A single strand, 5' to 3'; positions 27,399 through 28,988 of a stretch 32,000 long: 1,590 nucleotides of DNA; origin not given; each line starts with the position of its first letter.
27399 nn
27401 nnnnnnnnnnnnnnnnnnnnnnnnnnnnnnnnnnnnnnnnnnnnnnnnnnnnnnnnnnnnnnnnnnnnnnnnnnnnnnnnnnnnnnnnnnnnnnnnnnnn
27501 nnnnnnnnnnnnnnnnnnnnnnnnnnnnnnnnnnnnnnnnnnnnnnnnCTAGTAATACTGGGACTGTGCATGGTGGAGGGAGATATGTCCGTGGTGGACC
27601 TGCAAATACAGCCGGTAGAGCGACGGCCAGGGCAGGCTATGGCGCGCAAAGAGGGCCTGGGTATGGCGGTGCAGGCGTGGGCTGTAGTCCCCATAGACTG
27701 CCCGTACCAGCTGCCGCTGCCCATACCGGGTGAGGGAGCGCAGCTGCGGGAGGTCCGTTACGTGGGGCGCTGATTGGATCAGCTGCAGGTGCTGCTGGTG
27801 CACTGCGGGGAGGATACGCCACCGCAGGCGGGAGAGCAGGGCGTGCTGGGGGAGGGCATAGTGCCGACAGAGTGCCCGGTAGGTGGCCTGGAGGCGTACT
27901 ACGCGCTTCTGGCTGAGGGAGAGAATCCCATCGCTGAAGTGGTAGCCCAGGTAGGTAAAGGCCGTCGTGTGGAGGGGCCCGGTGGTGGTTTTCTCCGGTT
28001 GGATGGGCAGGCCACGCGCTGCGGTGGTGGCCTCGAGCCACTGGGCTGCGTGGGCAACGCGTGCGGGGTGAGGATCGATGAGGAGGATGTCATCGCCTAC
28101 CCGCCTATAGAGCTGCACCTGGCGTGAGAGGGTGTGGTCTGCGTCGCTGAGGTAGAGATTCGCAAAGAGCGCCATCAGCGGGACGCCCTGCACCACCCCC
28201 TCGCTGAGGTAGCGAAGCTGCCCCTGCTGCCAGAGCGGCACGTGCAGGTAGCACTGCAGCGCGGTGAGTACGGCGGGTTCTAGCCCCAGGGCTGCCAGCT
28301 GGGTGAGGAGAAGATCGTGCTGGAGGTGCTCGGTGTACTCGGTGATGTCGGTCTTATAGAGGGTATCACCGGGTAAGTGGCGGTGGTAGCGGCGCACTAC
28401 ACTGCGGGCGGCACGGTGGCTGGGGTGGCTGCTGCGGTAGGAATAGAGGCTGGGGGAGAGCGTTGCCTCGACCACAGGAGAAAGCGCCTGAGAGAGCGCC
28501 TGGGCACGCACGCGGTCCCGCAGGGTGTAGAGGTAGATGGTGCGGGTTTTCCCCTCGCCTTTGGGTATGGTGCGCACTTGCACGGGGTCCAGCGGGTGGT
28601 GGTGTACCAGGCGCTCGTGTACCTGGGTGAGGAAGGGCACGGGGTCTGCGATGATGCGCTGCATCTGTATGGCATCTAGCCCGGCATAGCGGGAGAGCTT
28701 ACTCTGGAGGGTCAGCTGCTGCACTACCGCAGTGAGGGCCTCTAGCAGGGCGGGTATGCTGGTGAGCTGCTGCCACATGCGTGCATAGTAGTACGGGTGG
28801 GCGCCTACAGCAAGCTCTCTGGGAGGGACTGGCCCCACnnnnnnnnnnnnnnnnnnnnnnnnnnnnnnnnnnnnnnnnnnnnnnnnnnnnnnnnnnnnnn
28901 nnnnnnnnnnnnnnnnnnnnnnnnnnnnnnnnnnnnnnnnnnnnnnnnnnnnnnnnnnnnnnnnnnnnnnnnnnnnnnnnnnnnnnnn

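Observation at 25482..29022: Translationally coupled operon: reverse transcriptase, degenerate ABC-exporter-like protein and 4-TM protein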

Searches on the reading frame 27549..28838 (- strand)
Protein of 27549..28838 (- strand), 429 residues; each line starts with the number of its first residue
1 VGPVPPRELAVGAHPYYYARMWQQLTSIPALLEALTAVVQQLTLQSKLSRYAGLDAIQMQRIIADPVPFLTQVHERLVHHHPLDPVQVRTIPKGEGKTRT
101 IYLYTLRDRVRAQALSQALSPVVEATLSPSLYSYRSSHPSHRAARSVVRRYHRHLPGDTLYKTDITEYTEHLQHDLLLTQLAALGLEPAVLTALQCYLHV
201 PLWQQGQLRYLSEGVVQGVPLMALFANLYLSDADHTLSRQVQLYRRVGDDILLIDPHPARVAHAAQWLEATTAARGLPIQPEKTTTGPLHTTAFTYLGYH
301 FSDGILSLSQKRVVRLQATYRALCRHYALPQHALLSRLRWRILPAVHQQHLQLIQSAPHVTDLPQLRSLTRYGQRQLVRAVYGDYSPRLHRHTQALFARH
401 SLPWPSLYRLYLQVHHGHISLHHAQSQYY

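Call 4: search_protein_families(library=pfam, proteins=[window:27549-28838:-], max_evalue=1)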
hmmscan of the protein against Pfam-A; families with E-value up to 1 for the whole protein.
window:27549-28838:- (429 aa): 2 families
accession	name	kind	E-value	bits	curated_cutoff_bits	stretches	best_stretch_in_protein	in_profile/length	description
PF00078.32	RVT_1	-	7.7e-19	68.7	29.6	1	91-301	1-205/205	Reverse transcriptase (RNA-dependent DNA polymerase)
PF00680.25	RdRP_1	-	0.31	10.2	23.9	1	224-311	314-403/450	Viral RNA-dependent RNA polymerase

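Call 5: search_protein_families(library=padloc, proteins=[window:27549-28838:-], max_evalue=1)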
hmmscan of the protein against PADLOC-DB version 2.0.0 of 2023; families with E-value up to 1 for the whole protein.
window:27549-28838:- (429 aa): 36 families (the best 25 are shown)
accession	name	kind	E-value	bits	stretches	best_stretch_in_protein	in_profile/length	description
PDLC01136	RT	-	2.1e-34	117.2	1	50-302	22-259/263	RT (reverse transcriptase)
PDLC03764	RT_UG26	-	4.9e-29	99.3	1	72-322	44-293/398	DRT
PDLC02063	Cas1_IIIb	-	5.6e-27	92.5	1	65-321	49-280/617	-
PDLC03754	RT_UG17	-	1e-26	91.8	1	88-341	67-310/429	DRT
PDLC03771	RT_UG32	-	1.4e-26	91.2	1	56-285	53-283/521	DRT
PDLC03779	RT_UG4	-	3.7e-25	86.7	1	137-333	94-290/307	DRT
PDLC03765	RT_UG27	-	9.6e-19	65.6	1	82-319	54-292/420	DRT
PDLC03766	Drt9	-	4.2e-18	63.4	1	81-323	84-326/488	DRT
PDLC03761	RT_UG23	-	9.1e-17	58.8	1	84-285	55-260/489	DRT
PDLC03759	RT_UG21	-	7.1e-14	49.4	1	68-285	38-263/503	DRT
PDLC03757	Drt2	-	1.1e-12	45.8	1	213-316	286-397/502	DRT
PDLC03768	Drt3a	-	2e-12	45.3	1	159-326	136-295/411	DRT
PDLC03776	RT_UG37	-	7e-12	42.2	1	160-284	387-514/778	DRT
PDLC01607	RT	-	1.9e-11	42.4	1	91-301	1-161/161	"CAS-I,CAS-II,CAS-III,CAS-IV,CAS-V,CAS-VI; acquisition_associated"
PDLC03778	RT_UG39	-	3.6e-11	40.7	2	213-272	292-353/541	DRT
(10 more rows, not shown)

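Call 6: search_protein_families(library=ncbifam, proteins=[window:27549-28838:-], max_evalue=1)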
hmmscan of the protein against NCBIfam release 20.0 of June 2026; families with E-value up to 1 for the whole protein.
window:27549-28838:- (429 aa): 3 families
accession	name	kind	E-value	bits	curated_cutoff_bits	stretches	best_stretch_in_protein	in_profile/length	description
TIGR04416.1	group_II_RT_mat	equivalog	3.3e-38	131.7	300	1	52-304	18-270/353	group II intron reverse transcriptase/maturase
NF041746.1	Drt2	equivalog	9.9e-11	41.4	390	1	212-312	221-332/416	antiviral reverse transcriptase Drt2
NF041747.1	Drt3a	equivalog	2.7e-10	40.2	200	1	159-303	112-264/412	antiviral reverse transcriptase Drt3a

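Call 9: find_homologous_proteins(query=window:27549-28838:-)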
Query window:27549-28838:- (429 aa): 102 proteins with E <= 0.001 among 8000 candidates.
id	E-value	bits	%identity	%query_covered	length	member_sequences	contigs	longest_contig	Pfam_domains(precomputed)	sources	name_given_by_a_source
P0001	5.6e-266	900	100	95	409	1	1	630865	PF00078.33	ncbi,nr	ncbi:hypothetical protein H6771_02525 [Candidatus Peribacteria bacterium]|nr:hypothetical protein [C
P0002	4.9e-69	252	34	93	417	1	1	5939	PF00078.33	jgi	-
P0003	2.4e-65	240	33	94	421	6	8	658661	PF00078.33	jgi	jgi:hypothetical protein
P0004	3.4e-65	239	34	93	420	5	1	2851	PF00078.33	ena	-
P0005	5.2e-64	235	32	94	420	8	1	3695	PF00078.33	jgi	-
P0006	2.7e-63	233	32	93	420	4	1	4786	PF00078.33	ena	-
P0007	4.5e-62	229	32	96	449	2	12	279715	PF00078.33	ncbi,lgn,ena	-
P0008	1.1e-60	224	30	95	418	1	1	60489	PF00078.33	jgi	-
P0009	9.0e-60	221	34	93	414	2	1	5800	PF00078.33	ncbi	-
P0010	2.4e-58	216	36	75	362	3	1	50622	PF00078.33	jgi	jgi:retron-type reverse transcriptase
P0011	2.3e-57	213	32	92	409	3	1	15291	PF00078.33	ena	-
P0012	1.1e-56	211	31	92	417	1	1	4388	PF00078.33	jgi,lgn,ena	-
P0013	3.2e-56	209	31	93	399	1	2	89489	PF00078.33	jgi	-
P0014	1.6e-55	207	28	94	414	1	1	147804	PF00078.33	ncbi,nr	ncbi:MAG: hypothetical protein GF349_00705 [Candidatus Magasanikbacteria bacterium]|nr:hypothetical 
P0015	5.7e-55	205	33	92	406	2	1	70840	PF00078.33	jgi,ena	-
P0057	4.5e-18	84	28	64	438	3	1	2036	PF00078.33,PF08388.17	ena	-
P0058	5.7e-17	80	28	55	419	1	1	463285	PF00078.33,PF08388.17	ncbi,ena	-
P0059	8.0e-17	80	28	64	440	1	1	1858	PF00078.33,PF08388.17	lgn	-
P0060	2.1e-15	75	26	64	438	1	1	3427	PF00078.33,PF08388.17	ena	-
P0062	3.2e-15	74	28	63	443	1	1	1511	PF00078.33,PF08388.17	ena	-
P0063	3.6e-15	74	26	62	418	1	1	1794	PF00078.33,PF08388.17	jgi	jgi:RNA-directed DNA polymerase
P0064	9.2e-15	73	25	66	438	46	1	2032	PF00078.33,PF08388.17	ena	-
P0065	1.8e-14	72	27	64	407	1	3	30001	PF00078.33,PF08388.17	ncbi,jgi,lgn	-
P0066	4.0e-14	71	26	64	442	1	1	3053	PF00078.33,PF08388.17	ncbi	-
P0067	4.1e-14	71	26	64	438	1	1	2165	PF00078.33,PF08388.17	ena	-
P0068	5.0e-14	70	26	68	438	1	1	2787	PF00078.33,PF08388.17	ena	-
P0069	6.4e-14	70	27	64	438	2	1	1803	PF00078.33,PF08388.17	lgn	-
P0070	6.5e-14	70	25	68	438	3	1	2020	PF00078.33,PF08388.17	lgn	-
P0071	7.3e-14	70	26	64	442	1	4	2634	PF00078.33,PF08388.17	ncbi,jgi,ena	-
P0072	9.8e-14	70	26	64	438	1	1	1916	PF00078.33,PF08388.17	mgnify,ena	mgnify:FL=1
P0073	9.8e-14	70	26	64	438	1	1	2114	PF00078.33,PF08388.17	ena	-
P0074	1.0e-13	70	26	64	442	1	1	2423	PF00078.33,PF08388.17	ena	-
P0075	1.1e-13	69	27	66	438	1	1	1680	PF00078.33,PF08388.17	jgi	-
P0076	1.2e-13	69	27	66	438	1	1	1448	PF00078.33,PF08388.17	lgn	-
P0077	1.8e-13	69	25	64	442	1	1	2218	PF00078.33,PF08388.17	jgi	-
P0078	2.0e-13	69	26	59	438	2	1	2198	PF00078.33,PF08388.17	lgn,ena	-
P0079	2.1e-13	68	26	63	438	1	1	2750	PF00078.33,PF08388.17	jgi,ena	jgi:RNA-directed DNA polymerase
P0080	2.4e-13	68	27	66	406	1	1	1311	PF00078.33,PF08388.17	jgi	jgi:RNA-directed DNA polymerase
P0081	2.5e-13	68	25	64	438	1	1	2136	PF00078.33,PF08388.17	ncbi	-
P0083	4.1e-13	67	26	64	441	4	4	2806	PF00078.33,PF08388.17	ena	-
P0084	3.4e-12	64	25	62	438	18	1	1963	PF00078.33,PF08388.17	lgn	-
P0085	4.9e-12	64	25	64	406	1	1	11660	PF00078.33,PF08388.17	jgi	jgi:RNA-directed DNA polymerase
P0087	1.3e-11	63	28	58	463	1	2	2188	PF00078.33,PF08388.17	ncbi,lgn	-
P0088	1.4e-11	62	26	66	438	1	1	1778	PF00078.33,PF08388.17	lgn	-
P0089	6.5e-11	60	26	59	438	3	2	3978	PF00078.33,PF08388.17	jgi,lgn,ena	jgi:RNA-directed DNA polymerase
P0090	1.4e-9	56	28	64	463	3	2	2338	PF00078.33,PF08388.17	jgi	jgi:RNA-directed DNA polymerase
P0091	1.9e-9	55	29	64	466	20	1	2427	PF00078.33,PF08388.17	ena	-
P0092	2.3e-9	55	24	75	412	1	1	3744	PF00078.33,PF08388.17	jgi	jgi:group II intron reverse transcriptase/maturase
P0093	3.8e-9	54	27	58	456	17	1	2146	PF00078.33,PF08388.17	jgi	jgi:RNA-directed DNA polymerase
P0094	4.1e-9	54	27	69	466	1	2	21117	PF00078.33,PF08388.17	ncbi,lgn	-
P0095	2.6e-8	52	24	63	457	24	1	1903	PF00078.33,PF08388.17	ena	-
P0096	3.7e-8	51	27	69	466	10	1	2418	PF00078.33,PF08388.17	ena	-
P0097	5.0e-7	47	26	64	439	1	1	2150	PF00078.33,PF08388.17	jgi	jgi:RNA-directed DNA polymerase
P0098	7.8e-7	47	26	58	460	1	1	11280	PF00078.33,PF08388.17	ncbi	ncbi:MAG: group II intron reverse transcriptase/maturase [Verrucomicrobiota bacterium]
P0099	1.5e-6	46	28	63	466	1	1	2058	PF00078.33,PF08388.17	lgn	-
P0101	1.2e-5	43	26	77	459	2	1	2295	PF00078.33,PF08388.17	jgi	jgi:RNA-directed DNA polymerase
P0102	1.4e-5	43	27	51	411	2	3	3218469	PF00078.33,PF08388.17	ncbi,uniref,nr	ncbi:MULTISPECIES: group II intron reverse transcriptase/maturase [Syntrophotalea]|uniref:Group II i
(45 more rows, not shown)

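Call 12: find_encoding_contigs(protein=P0003, flank=6000, max_places=3)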
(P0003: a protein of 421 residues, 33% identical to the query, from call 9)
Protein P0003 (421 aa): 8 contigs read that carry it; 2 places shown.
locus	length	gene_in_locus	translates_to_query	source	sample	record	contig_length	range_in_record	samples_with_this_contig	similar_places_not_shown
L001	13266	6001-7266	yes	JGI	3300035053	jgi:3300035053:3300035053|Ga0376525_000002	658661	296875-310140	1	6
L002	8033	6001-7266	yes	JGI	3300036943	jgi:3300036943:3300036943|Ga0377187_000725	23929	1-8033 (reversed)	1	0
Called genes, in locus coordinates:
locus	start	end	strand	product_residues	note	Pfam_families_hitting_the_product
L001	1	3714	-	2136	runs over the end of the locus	-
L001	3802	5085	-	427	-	-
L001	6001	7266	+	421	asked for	PF00078:RVT_1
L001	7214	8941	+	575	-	-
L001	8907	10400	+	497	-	PF07894:SACK1 (faint), PF11495:TrmB_EBD_N (faint), PF13091:PLDc_2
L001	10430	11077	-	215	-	PF01797:Y1_Tnp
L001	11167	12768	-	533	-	PF13541:ChlI, PF01078:Mg_chelatase, PF00158:Sigma54_activat (faint), PF07728:AAA_5, PF00493:MCM (weak), PF13335:Mg_chelatase_C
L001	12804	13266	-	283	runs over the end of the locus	PF02481:DNA_processg_A, PF17782:WHD_DprA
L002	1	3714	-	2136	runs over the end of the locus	-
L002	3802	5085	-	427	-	-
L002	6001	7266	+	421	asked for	PF00078:RVT_1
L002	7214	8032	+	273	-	?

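Call 13: find_encoding_contigs(protein=P0014, flank=6000, max_places=2)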
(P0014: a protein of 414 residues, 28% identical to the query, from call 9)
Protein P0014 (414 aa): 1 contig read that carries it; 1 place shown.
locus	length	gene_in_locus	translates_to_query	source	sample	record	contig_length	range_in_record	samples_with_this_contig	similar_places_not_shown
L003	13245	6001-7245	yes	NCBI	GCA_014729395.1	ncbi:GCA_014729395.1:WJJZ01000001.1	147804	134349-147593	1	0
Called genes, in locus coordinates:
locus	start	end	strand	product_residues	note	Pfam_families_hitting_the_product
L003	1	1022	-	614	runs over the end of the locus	PF13230:GATase_4 (weak), PF13522:GATase_6, PF13537:GATase_7, PF01380:SIS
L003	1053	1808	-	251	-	PF00483:NTP_transferase, PF01128:IspD (weak), PF12804:NTP_transf_3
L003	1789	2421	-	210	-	PF00702:Hydrolase (weak), PF13419:HAD_2 (weak)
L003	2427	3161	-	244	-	PF01978:TrmB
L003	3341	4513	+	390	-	PF23894:LD_SV2 (faint), PF13599:Pentapeptide_4, PF00805:Pentapeptide, PF13576:Pentapeptide_3 (weak)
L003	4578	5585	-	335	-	PF00274:Glycolytic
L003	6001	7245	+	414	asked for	PF00078:RVT_1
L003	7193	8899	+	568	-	PF00005:ABC_tran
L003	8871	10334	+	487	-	PF07894:SACK1 (faint), PF13091:PLDc_2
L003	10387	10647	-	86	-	-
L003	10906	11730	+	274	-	PF02535:Zip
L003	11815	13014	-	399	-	-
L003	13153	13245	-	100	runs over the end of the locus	PF02502:LacAB_rpiB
